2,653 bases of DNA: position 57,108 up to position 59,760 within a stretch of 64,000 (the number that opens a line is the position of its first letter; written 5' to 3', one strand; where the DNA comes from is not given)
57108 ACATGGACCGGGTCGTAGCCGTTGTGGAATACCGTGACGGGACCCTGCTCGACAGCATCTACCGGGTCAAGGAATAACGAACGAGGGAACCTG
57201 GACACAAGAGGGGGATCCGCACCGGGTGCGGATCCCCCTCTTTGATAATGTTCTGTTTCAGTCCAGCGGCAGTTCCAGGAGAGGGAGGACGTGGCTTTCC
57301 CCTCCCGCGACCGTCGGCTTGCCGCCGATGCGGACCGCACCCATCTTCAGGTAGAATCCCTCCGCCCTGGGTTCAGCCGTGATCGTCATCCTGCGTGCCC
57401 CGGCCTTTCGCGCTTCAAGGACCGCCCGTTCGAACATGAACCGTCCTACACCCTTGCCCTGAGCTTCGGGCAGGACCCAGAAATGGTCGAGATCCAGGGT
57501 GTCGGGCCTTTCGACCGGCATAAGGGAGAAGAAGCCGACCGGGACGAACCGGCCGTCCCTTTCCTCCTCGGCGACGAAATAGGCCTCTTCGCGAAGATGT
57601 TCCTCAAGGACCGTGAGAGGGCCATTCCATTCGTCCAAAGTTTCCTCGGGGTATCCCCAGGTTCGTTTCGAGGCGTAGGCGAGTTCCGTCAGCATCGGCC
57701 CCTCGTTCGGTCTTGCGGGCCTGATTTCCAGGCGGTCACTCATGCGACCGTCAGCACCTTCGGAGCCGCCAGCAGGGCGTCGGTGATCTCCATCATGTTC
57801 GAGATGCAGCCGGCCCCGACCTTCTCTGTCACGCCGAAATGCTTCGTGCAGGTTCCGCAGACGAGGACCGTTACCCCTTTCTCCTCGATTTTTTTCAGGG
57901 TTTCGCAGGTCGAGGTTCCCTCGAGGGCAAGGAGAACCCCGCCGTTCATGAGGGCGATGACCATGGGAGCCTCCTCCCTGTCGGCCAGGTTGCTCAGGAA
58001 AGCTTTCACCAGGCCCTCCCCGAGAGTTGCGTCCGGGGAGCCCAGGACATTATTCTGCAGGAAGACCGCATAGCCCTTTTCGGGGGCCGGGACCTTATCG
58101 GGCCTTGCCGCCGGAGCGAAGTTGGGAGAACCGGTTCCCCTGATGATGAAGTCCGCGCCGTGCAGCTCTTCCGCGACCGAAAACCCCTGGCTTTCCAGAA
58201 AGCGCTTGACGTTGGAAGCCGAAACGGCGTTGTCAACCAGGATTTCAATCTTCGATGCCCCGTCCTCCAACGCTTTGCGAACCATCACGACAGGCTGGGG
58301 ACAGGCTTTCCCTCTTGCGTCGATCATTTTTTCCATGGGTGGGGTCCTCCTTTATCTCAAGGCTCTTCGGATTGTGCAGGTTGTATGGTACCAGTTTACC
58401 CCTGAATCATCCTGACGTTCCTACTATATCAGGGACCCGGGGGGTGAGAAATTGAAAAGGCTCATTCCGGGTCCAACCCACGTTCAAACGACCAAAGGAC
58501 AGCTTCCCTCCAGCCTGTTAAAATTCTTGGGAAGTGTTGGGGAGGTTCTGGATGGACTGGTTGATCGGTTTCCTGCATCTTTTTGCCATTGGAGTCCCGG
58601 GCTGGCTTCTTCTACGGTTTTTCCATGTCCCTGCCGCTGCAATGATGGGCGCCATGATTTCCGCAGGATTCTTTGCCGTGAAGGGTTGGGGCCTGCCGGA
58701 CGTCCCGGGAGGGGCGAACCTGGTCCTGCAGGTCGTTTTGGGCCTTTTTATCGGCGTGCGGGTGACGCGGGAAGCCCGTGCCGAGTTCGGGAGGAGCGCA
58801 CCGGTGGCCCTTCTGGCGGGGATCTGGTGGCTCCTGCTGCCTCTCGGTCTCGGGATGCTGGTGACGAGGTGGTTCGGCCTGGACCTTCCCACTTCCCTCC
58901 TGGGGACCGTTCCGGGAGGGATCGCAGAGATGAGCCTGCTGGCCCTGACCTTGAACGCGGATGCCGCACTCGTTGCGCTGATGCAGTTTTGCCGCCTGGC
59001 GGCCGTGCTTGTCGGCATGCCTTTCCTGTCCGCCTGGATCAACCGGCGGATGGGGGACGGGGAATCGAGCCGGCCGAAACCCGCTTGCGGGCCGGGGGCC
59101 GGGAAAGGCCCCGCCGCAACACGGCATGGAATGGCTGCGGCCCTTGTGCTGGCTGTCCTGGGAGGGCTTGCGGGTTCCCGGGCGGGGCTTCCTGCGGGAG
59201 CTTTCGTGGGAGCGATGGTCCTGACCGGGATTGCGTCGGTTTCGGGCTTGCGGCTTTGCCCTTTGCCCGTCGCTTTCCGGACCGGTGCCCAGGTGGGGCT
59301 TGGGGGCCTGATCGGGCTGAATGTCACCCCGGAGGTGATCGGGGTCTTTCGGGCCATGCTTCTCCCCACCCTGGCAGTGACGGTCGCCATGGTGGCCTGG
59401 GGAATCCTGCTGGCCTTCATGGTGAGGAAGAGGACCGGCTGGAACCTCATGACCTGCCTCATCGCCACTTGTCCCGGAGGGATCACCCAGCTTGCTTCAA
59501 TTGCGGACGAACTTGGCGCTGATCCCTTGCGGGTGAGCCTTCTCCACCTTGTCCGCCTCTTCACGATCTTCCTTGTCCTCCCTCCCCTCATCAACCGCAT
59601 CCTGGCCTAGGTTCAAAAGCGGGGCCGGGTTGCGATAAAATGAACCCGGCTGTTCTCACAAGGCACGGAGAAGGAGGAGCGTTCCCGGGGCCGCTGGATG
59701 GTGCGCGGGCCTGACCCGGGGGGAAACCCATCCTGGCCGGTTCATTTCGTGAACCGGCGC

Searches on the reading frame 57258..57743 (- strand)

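Call 58: search_protein_families(library=pfam, proteins=[window:57258-57743:-])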
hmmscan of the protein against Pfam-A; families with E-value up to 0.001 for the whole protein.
window:57258-57743:- (161 aa): 5 families
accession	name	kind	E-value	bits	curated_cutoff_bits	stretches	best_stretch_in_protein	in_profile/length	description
PF00583.31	Acetyltransf_1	-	5.7e-13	49.6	20.7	1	31-135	16-115/116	Acetyltransferase (GNAT) family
PF13508.13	Acetyltransf_7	-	6.7e-12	46.1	27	1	53-135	3-81/84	Acetyltransferase (GNAT) domain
PF13673.13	Acetyltransf_10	-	1.5e-10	41.6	23.6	1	45-151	21-121/128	Acetyltransferase (GNAT) domain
PF14542.12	Acetyltransf_CG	-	7e-05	23.3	30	1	78-117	20-59/80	GCN5-related N-acetyl-transferase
PF13302.13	Acetyltransf_3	-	0.00042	21.5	25.4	1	4-125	1-123/138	Acetyltransferase (GNAT) domain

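Call 69: search_protein_families(library=ncbifam, proteins=[window:57258-57743:-], max_evalue=0.001)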
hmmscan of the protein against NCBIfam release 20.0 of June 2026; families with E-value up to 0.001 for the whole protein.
window:57258-57743:- (161 aa): 1 family
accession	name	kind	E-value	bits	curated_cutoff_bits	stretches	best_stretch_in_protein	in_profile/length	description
NF007807.0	PRK10514.1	equivalog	0.00016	21.7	134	1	49-158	46-142/147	acetyltransferase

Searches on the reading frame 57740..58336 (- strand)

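Call 58: search_protein_families(library=pfam, proteins=[window:57740-58336:-])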
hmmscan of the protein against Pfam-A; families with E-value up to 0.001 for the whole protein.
window:57740-58336:- (198 aa): 2 families
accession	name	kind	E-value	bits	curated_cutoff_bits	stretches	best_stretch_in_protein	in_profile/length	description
PF01206.22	TusA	-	3.3e-14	52.9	28.6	1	4-57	2-58/70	Sulfurtransferase TusA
PF02635.20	DsrE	-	1.8e-06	28.5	22.7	1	123-196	32-115/116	DsrE/DsrF-like family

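Call 69: search_protein_families(library=ncbifam, proteins=[window:57740-58336:-], max_evalue=0.001)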
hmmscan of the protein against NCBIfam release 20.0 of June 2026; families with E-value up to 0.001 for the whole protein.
window:57740-58336:- (198 aa): 2 families
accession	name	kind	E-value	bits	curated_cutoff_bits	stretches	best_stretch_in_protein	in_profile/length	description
TIGR03527.1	selenium_YedF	equivalog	1.4e-50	171.9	110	1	5-196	1-193/194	sulfurtransferase-like selenium metabolism protein YedF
NF001423.0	PRK00299.1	equivalog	0.0005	19.8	78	1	2-27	9-34/82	sulfurtransferase TusA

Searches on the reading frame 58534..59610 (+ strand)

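Call 9: search_protein_families(library=ncbifam, proteins=[window:58534-59610:+])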
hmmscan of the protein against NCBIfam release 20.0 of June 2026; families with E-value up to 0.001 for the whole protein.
window:58534-59610:+ (358 aa): 1 family
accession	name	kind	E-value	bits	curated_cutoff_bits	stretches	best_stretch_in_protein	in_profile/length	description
TIGR03082.1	Gneg_AbrB_dup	domain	1.3e-65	220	94.7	2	14-169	2-157/157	membrane protein AbrB duplication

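Call 13: search_protein_families(library=pfam, proteins=[window:58534-59610:+], max_evalue=0.001)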
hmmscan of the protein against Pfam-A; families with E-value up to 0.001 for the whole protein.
window:58534-59610:+ (358 aa): 1 family
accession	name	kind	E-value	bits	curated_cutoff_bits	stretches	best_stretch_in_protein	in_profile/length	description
PF05145.17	AbrB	-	1.5e-63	215.1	29.2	2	10-169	156-313/314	Transition state regulatory protein AbrB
